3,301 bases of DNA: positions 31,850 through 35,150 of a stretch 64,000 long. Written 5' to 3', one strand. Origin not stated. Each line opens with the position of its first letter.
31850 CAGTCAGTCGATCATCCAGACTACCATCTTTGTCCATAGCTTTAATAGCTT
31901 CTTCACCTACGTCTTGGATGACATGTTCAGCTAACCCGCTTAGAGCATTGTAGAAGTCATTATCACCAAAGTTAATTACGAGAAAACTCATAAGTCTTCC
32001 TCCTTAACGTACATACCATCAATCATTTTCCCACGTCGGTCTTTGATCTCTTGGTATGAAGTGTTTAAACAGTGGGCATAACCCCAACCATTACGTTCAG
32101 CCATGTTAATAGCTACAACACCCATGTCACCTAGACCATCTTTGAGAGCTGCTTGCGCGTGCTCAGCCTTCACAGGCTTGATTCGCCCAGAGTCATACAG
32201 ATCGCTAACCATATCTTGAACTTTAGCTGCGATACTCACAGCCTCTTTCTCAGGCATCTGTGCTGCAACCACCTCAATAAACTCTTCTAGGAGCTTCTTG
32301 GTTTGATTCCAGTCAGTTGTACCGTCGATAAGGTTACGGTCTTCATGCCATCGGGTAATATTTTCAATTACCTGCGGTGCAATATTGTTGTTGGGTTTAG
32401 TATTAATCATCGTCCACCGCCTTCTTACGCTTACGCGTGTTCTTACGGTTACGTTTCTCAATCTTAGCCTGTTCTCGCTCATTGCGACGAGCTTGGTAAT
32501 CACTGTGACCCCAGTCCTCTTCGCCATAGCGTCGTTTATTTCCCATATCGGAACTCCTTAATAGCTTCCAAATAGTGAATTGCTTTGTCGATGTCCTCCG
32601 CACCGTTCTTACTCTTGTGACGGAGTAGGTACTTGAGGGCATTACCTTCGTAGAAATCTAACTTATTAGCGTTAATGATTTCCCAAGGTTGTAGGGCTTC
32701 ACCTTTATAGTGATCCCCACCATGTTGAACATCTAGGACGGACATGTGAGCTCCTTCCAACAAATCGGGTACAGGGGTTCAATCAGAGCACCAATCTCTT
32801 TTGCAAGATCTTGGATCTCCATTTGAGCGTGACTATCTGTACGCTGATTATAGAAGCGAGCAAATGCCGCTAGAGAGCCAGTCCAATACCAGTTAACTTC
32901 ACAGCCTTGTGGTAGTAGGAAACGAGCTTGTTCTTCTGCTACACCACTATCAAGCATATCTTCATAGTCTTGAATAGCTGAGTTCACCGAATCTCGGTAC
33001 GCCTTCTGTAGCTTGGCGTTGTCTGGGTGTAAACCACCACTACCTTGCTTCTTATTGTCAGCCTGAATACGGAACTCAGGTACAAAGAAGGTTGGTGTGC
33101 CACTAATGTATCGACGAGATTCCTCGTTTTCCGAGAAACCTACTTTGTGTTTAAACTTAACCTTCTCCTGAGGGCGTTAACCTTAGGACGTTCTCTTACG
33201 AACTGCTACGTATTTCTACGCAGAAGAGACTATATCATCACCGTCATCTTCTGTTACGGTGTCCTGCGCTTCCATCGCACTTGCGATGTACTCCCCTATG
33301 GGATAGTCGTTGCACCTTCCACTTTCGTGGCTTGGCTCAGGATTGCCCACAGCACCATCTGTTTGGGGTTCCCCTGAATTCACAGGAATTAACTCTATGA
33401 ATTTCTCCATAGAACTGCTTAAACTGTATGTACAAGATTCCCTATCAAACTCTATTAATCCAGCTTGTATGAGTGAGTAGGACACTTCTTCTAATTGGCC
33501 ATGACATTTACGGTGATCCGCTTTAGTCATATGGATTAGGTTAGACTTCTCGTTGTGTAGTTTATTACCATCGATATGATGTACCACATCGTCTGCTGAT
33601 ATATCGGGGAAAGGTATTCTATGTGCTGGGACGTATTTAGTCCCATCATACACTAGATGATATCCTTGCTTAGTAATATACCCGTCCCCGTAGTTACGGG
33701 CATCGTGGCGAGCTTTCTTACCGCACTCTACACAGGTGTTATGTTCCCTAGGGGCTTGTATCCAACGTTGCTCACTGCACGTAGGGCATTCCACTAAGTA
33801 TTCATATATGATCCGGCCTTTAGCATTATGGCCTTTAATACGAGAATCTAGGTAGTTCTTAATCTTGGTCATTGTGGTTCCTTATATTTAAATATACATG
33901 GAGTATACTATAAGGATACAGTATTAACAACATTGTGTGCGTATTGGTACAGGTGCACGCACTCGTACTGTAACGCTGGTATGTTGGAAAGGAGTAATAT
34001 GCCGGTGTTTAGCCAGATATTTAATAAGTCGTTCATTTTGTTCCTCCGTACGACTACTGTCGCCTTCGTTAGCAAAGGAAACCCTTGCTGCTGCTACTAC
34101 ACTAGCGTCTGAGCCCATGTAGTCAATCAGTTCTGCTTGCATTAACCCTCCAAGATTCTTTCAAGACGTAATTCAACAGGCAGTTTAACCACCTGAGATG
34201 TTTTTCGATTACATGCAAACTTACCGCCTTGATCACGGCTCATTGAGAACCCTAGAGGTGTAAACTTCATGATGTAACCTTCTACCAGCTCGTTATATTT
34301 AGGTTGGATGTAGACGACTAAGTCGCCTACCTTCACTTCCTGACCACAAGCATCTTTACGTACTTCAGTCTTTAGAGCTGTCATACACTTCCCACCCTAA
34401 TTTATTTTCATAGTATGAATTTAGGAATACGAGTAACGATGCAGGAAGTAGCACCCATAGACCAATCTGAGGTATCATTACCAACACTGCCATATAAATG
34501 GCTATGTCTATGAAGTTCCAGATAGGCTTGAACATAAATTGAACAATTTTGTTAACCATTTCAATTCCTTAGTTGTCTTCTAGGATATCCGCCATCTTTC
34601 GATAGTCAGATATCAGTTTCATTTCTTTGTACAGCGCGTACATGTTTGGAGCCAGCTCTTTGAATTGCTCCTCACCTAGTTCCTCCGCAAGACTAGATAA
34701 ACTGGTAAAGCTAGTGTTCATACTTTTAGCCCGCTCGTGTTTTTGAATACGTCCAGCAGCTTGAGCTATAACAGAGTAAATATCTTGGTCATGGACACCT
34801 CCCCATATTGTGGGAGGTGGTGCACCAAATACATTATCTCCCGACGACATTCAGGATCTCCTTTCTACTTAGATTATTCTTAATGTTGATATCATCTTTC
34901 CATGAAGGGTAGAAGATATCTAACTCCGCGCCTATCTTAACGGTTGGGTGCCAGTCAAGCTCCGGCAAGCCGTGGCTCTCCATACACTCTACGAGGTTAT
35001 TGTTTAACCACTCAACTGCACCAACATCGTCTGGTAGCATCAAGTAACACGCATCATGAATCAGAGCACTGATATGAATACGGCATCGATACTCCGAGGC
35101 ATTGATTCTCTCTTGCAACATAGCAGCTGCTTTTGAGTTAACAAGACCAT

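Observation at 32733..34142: thyX split by a ~760-nt intervening element encoding an HNH endonuclease; RHR motif replaced by KHK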

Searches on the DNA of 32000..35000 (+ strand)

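Call 7: search_dna_similar(collection=phages, mode=near, query=window:32000-35000:+, max_rows=25)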
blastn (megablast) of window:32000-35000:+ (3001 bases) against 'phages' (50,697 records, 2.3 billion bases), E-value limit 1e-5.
Records with a match: 10; places in all: 10; records where one place covers at least 80% of the query: 2.
Best place of each record, by identity: >=99% 2; 80-90% 8.
By first word of the organism name: Vibrio 10.
By host as written in the record: Vibrio splendidus 8; Vibrio sp. 2.
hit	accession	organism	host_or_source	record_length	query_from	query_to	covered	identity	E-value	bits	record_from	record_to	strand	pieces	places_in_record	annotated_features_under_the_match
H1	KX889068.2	Vibrio phage vB_VspP_pVa5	Vibrio splendidus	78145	1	3001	100%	100.0%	0e+0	5542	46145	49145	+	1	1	thymidilate synthase protein | HNH endonuclease protein | phage DNA binding protein | hypothetical protein (x5) | DNA Polymerase I protein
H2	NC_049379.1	Vibrio phage vB_VspP_pVa5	Vibrio splendidus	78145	1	3001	100%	100.0%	0e+0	5542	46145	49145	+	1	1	thymidylate synthase | HNH endonuclease | MazG-like pyrophosphatase | hypothetical protein (x4) | nucleotide kinase | and 1 other names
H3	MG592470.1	Vibrio phage 1.097.O._10N.286.49.B3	Vibrio sp.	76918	1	2152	46%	83.3%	0e+0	1272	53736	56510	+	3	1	hypothetical protein (x4) | thymidylate synthase complementing protein (x2) | coil containing protein | TMhelix containing protein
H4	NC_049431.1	Vibrio phage 1.097.O._10N.286.49.B3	Vibrio sp.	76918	1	2152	46%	83.3%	0e+0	1272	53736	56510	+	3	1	HNH endonuclease | hypothetical protein (x2) | MazG-like pyrophosphatase | thymidylate synthase | thymidylate synthase complementing protein | and 2 other names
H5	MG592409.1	Vibrio phage 1.025.O._10N.222.46.B6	Vibrio splendidus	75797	1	2143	34%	82.9%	1e-102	923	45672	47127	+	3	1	thymidylate synthase complementing protein | hypothetical protein (x3) | coil containing protein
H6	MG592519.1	Vibrio phage 1.150.O._10N.222.46.A6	Vibrio splendidus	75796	1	2143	34%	82.9%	1e-102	923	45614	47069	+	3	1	thymidylate synthase complementing protein | hypothetical protein (x3) | coil containing protein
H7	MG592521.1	Vibrio phage 1.152.O._10N.222.46.E1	Vibrio splendidus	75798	1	2143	34%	82.8%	1e-102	918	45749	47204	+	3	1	thymidylate synthase complementing protein | hypothetical protein (x3) | coil containing protein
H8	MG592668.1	Vibrio phage 2.130.O._10N.222.46.C2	Vibrio splendidus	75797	1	2143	34%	82.8%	1e-102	918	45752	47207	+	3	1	thymidylate synthase complementing protein | hypothetical protein (x3) | coil containing protein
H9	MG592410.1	Vibrio phage 1.026.O._10N.222.49.C7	Vibrio splendidus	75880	1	2143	33%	83.4%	7e-99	910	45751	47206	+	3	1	thymidylate synthase complementing protein | hypothetical protein (x3) | coil containing protein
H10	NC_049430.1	Vibrio phage 1.026.O._10N.222.49.C7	Vibrio splendidus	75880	1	2143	33%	83.4%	7e-99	910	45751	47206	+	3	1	thymidylate synthase | MazG-like pyrophosphatase | hypothetical protein (x2) | coil containing protein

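Call 8: get_annotated_region(hit=H2, flank=1500)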
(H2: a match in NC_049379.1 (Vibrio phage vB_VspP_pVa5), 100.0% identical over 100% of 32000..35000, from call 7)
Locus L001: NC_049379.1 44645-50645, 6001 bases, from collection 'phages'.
description: Vibrio phage pVa5, complete genome.
organism: Vibrio phage vB_VspP_pVa5 (NCBI taxid 1913109)
taxonomy: Viruses; Duplodnaviria; Heunggongvirae; Uroviricota; Caudoviricetes; Schitoviridae; Pontosvirinae; Galateavirus; Galateavirus PVA5
host: Vibrio splendidus; source: mussel tissue; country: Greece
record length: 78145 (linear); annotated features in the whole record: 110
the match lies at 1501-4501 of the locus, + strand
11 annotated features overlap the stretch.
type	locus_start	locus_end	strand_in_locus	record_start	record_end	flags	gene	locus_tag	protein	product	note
CDS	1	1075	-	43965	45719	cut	-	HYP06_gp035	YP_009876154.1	ribonucleoside-diphosphate reductase large subunit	-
CDS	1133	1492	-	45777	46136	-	-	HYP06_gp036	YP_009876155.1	hypothetical protein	-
CDS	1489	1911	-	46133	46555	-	-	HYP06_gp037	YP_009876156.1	MazG-like pyrophosphatase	-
CDS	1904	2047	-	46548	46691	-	-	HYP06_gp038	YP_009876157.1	hypothetical protein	-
CDS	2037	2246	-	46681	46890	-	-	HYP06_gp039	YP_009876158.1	nucleotide kinase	-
CDS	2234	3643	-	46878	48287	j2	-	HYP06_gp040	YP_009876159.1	thymidylate synthase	-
CDS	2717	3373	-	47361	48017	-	-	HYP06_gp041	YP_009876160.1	HNH endonuclease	-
CDS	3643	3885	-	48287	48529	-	-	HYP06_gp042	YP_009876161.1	hypothetical protein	-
CDS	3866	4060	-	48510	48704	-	-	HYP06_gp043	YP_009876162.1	hypothetical protein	-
CDS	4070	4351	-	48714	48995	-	-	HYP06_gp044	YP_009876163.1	hypothetical protein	-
CDS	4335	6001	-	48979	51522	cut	-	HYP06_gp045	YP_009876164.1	DNA polymerase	-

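Call 9: get_annotated_region(hit=H4, flank=1500)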
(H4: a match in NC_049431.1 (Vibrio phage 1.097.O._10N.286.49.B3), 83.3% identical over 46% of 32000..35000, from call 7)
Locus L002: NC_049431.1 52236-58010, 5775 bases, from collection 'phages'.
description: Vibrio phage 1.097.O._10N.286.49.B3, partial genome.
organism: Vibrio phage 1.097.O._10N.286.49.B3 (NCBI taxid 1881383)
taxonomy: Viruses; Duplodnaviria; Heunggongvirae; Uroviricota; Caudoviricetes; Schitoviridae; Pontosvirinae; Dorisvirus; Dorisvirus 49B3
host: Vibrio sp.; source: iron chloride precipitation of 0.2um-filtered seawater, resuspended in oxalate solution; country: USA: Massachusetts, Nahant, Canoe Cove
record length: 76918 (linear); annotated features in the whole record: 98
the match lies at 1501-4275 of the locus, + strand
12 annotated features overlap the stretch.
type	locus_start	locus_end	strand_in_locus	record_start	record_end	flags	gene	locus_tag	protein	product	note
CDS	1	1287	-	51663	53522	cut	-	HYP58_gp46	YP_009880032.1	NrdD-like anaerobic ribonucleotide reductase large subunit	NVP1097O_46; aclame_best_match:protein:vir:106268; tara_best_match:OM-RGC.v1.000553060; ...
CDS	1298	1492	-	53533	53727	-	-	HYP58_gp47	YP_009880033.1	hypothetical protein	NVP1097O_47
CDS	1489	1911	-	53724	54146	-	-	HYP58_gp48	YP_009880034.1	MazG-like pyrophosphatase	NVP1097O_48; tara_best_match:OM-RGC.v1.025429466; cvp_best_match:CAMPEP_0000020072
CDS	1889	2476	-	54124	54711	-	-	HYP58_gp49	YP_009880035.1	hypothetical protein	NVP1097O_49; tara_best_match:OM-RGC.v1.017474832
CDS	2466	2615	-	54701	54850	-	-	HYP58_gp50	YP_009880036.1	coil containing protein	NVP1097O_50; cvp_best_match:CAMPEP_0000020394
CDS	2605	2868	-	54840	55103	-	-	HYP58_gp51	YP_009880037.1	hypothetical protein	NVP1097O_51; tara_best_match:OM-RGC.v1.031556504; cvp_best_match:NCBI_PEP_318064636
CDS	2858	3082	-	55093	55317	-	-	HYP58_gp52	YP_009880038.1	thymidylate synthase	NVP1097O_52; aclame_best_match:protein:vir:95482; tara_best_match:OM-RGC.v1.015585201; ...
CDS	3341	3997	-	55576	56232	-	-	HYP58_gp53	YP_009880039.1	HNH endonuclease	NVP1097O_53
CDS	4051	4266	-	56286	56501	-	-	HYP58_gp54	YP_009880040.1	thymidylate synthase complementing protein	NVP1097O_54; aclame_best_match:protein:vir:2607; tara_best_match:OM-RGC.v1.013729159; cvp_best_match:CAMPEP_0000020136; ...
CDS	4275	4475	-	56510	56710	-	-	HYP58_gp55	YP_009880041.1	TMhelix containing protein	NVP1097O_55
CDS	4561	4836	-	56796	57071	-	-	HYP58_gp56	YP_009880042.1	hypothetical protein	NVP1097O_56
CDS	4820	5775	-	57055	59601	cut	-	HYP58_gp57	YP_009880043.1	DNA polymerase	NVP1097O_57; aclame_best_match:protein:vir:95863; tara_best_match:OM-RGC.v1.000269437; ...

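Call 10: get_annotated_region(hit=H10, flank=1500)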
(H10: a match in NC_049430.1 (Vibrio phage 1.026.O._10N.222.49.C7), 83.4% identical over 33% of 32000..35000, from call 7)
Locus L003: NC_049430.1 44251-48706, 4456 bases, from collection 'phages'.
description: Vibrio phage 1.026.O._10N.222.49.C7, partial genome.
organism: Vibrio phage 1.026.O._10N.222.49.C7 (NCBI taxid 1881421)
taxonomy: Viruses; Duplodnaviria; Heunggongvirae; Uroviricota; Caudoviricetes; Schitoviridae; Pontosvirinae; Nahantvirus; Nahantvirus 49C7
host: Vibrio splendidus; source: iron chloride precipitation of 0.2um-filtered seawater, resuspended in oxalate solution; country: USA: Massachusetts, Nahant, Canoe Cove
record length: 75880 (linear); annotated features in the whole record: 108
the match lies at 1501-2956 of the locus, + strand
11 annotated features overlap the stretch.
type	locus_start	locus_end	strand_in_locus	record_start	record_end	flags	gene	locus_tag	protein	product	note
CDS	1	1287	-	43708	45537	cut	-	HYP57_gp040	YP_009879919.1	NrdD-like anaerobic ribonucleotide reductase large subunit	NVP1026O_040; aclame_best_match:protein:vir:106268; tara_best_match:OM-RGC.v1.000563605; ...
CDS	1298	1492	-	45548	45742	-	-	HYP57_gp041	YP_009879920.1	hypothetical protein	NVP1026O_041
CDS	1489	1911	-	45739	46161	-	-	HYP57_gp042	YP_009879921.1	MazG-like pyrophosphatase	NVP1026O_042; tara_best_match:OM-RGC.v1.025429466; cvp_best_match:CAMPEP_0000020072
CDS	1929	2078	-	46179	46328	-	-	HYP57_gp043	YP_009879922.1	coil containing protein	NVP1026O_043; cvp_best_match:CAMPEP_0000020394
CDS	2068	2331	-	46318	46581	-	-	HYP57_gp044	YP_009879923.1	hypothetical protein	NVP1026O_044; tara_best_match:OM-RGC.v1.031556504; cvp_best_match:NCBI_PEP_318064636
CDS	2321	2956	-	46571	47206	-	-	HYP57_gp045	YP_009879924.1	thymidylate synthase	NVP1026O_045; aclame_best_match:protein:vir:95482; tara_best_match:OM-RGC.v1.015585201; ...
CDS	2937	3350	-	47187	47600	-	-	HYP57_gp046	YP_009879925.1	hypothetical protein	NVP1026O_046; aclame_best_match:protein:vir:104234; tara_best_match:OM-RGC.v1.017615828; ...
CDS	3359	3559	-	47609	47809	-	-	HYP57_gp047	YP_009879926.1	TMhelix containing protein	NVP1026O_047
CDS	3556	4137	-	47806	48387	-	-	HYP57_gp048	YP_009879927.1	RNA ligase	NVP1026O_048; cvp_best_match:NCBI_PEP_354998957; pfam:PF09414|pog:POG0676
CDS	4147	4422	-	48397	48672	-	-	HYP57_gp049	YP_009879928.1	hypothetical protein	NVP1026O_049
CDS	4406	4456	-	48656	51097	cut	-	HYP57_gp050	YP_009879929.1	DNA polymerase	NVP1026O_050; aclame_best_match:protein:vir:95863; tara_best_match:OM-RGC.v1.000269437; ...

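Call 44: search_rna_families(sources=[L002, L123, L124, L126], threshold=gathering)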
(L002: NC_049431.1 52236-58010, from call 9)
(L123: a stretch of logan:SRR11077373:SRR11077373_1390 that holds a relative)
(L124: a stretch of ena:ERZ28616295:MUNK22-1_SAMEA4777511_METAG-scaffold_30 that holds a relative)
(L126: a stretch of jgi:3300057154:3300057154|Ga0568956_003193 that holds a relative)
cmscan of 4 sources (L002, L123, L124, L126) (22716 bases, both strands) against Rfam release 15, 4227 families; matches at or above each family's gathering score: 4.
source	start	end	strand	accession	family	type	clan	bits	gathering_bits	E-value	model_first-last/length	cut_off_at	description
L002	3331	3554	-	RF00028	Intron_gpI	Intron;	-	91.7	50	1.1e-22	1-253/253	no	Group I catalytic intron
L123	2925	3191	+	RF00028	Intron_gpI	Intron;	-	91.2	50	1.6e-22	1-253/253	no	Group I catalytic intron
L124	2948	3188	+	RF00028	Intron_gpI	Intron;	-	88.2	50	1.3e-21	1-253/253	no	Group I catalytic intron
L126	2937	3153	+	RF00028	Intron_gpI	Intron;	-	82.8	50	5.4e-20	1-253/253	no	Group I catalytic intron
